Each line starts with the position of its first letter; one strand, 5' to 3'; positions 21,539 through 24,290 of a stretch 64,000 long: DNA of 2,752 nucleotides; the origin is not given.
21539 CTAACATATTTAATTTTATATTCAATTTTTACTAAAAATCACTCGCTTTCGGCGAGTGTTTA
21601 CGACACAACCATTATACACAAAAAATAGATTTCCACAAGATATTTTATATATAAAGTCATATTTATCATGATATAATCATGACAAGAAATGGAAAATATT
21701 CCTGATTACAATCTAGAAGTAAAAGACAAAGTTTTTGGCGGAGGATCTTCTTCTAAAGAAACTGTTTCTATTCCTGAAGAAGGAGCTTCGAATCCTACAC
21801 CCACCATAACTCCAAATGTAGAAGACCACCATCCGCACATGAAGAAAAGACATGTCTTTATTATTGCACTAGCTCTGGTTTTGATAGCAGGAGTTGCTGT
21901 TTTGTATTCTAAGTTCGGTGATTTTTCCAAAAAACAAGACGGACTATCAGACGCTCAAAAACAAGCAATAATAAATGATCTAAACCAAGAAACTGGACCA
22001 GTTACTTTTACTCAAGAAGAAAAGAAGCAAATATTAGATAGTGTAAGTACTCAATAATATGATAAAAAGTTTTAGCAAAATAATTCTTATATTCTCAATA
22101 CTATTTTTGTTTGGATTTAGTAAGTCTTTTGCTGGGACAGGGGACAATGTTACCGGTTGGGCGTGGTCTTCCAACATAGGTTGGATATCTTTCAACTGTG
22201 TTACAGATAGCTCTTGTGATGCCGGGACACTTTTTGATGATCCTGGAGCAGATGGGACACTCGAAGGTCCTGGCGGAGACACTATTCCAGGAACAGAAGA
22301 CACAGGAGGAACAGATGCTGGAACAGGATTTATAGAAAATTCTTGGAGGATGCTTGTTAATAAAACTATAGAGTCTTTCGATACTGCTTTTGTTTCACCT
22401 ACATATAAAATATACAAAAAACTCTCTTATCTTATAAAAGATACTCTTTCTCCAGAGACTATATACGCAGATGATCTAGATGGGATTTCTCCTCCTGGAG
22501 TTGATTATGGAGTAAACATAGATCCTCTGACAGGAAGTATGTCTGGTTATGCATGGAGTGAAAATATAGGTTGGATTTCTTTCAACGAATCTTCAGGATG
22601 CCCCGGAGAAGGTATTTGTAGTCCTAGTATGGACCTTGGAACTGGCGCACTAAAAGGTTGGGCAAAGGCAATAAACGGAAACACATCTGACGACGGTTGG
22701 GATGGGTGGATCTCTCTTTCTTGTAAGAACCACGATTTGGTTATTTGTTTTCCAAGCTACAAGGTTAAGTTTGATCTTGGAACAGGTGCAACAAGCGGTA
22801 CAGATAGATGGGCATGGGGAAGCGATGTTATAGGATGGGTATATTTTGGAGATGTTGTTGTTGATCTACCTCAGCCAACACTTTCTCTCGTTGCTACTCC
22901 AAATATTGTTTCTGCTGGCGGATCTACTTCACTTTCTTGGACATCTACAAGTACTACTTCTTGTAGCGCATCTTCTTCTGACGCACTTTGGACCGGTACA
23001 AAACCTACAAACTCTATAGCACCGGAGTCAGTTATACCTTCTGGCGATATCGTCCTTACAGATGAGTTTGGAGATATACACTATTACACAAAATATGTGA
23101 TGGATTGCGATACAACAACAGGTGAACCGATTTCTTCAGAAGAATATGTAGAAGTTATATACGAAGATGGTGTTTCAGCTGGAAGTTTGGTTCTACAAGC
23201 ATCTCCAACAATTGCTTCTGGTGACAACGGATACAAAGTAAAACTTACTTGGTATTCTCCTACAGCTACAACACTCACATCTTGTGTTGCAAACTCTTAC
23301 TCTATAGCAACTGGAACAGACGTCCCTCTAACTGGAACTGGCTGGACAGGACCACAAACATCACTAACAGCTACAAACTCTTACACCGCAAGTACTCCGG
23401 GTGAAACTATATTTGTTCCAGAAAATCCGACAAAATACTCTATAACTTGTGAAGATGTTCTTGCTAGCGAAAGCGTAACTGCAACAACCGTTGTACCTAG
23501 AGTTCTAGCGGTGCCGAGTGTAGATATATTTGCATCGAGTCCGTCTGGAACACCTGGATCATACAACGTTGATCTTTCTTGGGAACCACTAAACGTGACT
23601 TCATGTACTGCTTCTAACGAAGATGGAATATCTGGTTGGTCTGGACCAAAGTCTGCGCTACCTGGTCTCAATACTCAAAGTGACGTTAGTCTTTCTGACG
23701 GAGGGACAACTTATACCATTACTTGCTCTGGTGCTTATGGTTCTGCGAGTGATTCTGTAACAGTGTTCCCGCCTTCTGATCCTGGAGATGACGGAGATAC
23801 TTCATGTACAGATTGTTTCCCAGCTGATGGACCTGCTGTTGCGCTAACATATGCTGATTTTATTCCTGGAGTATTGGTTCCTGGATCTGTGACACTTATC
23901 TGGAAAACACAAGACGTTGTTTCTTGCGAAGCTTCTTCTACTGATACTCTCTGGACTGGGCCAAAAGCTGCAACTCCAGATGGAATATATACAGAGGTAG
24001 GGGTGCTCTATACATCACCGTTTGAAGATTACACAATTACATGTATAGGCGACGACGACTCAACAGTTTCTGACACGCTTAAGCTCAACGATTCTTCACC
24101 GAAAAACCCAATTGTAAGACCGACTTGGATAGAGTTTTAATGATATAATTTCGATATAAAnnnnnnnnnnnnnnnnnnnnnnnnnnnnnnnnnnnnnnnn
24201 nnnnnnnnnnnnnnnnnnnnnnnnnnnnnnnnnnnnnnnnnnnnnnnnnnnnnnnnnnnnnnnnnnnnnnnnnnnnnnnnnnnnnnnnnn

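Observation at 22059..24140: Unrecognised G(Y/W)AWSxN(I/Y)GWI(S/N)F repeat shared by two large surface proteins 31 kb apart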

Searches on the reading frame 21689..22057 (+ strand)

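Call 3: search_protein_families(library=pfam, proteins=[window:21689-22057:+], max_evalue=1)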
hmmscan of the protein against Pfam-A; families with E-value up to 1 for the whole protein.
window:21689-22057:+ (122 aa): 2 families
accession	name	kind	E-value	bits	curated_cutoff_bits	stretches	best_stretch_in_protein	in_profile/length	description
PF14283.11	CD1107-like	-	0.073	13.4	26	1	34-76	109-152/158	Mobile element protein CD1107-like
PF01468.23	GA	-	0.082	13.6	24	1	84-102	19-37/55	GA module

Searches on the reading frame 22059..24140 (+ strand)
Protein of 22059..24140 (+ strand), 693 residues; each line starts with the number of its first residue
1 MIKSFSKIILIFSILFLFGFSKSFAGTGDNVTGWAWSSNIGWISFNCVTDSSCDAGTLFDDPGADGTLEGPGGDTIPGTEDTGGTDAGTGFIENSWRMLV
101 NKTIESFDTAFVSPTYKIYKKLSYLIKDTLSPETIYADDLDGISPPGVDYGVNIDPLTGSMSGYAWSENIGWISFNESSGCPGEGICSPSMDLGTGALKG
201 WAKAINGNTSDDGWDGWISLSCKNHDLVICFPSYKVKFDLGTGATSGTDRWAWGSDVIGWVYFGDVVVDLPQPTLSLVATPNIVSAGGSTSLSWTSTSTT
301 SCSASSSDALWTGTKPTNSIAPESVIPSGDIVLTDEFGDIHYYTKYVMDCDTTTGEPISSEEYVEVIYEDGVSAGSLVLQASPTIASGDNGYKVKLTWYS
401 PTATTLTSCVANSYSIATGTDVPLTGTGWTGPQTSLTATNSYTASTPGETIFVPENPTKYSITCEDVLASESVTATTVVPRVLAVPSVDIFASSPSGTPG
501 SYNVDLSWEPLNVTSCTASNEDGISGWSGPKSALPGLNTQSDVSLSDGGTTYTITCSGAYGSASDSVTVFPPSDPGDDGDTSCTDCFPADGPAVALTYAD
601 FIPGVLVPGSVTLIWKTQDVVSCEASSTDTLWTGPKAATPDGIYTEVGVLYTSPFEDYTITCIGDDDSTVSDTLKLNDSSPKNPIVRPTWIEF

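Call 3: search_protein_families(library=pfam, proteins=[window:22059-24140:+], max_evalue=1)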
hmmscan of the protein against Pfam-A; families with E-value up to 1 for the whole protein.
window:22059-24140:+ (693 aa): 0 families

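Call 4: search_protein_families(library=ncbifam, proteins=[window:22059-24140:+], max_evalue=1)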
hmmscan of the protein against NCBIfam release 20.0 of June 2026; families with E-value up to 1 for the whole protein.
window:22059-24140:+ (693 aa): 0 families

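Call 7: search_solved_structures(query=window:22059-24140:+, max_evalue=10)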
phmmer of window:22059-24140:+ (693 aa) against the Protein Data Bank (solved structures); distinct sequences matched with E-value up to 10: 0.

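Call 20: find_encoding_contigs(protein=window:22059-24140:+, flank=10000, max_places=4)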
Protein window:22059-24140:+ (693 aa): 5 contigs read that carry it; 3 places shown.
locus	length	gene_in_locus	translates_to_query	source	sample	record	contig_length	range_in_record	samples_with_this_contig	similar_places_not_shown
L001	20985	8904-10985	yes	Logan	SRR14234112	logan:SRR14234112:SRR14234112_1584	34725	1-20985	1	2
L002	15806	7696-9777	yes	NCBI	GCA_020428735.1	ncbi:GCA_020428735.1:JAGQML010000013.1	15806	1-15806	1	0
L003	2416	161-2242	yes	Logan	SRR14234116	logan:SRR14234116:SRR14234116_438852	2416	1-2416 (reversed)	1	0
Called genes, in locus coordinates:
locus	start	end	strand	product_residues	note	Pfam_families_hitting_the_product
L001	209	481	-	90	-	PF00216:Bac_DNA_binding, PF18291:HU-HIG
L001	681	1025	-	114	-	-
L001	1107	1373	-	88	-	PF01541:GIY-YIG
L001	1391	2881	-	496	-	PF12072:RNase_Y_N, PF00013:KH_1 (weak), PF01966:HD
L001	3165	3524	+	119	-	-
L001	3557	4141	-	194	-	PF00574:CLP_protease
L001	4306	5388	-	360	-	PF05697:Trigger_N, PF05698:Trigger_C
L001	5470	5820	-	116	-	-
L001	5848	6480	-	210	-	-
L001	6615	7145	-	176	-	PF00719:Pyrophosphatase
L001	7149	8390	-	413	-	PF08529:NusA_N, PF00575:S1, PF13184:KH_NusA_1st, PF26594:KH_NusA_2nd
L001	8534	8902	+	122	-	-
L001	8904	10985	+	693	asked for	-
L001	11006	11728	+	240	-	-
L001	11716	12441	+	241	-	-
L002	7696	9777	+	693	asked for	-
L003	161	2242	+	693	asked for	-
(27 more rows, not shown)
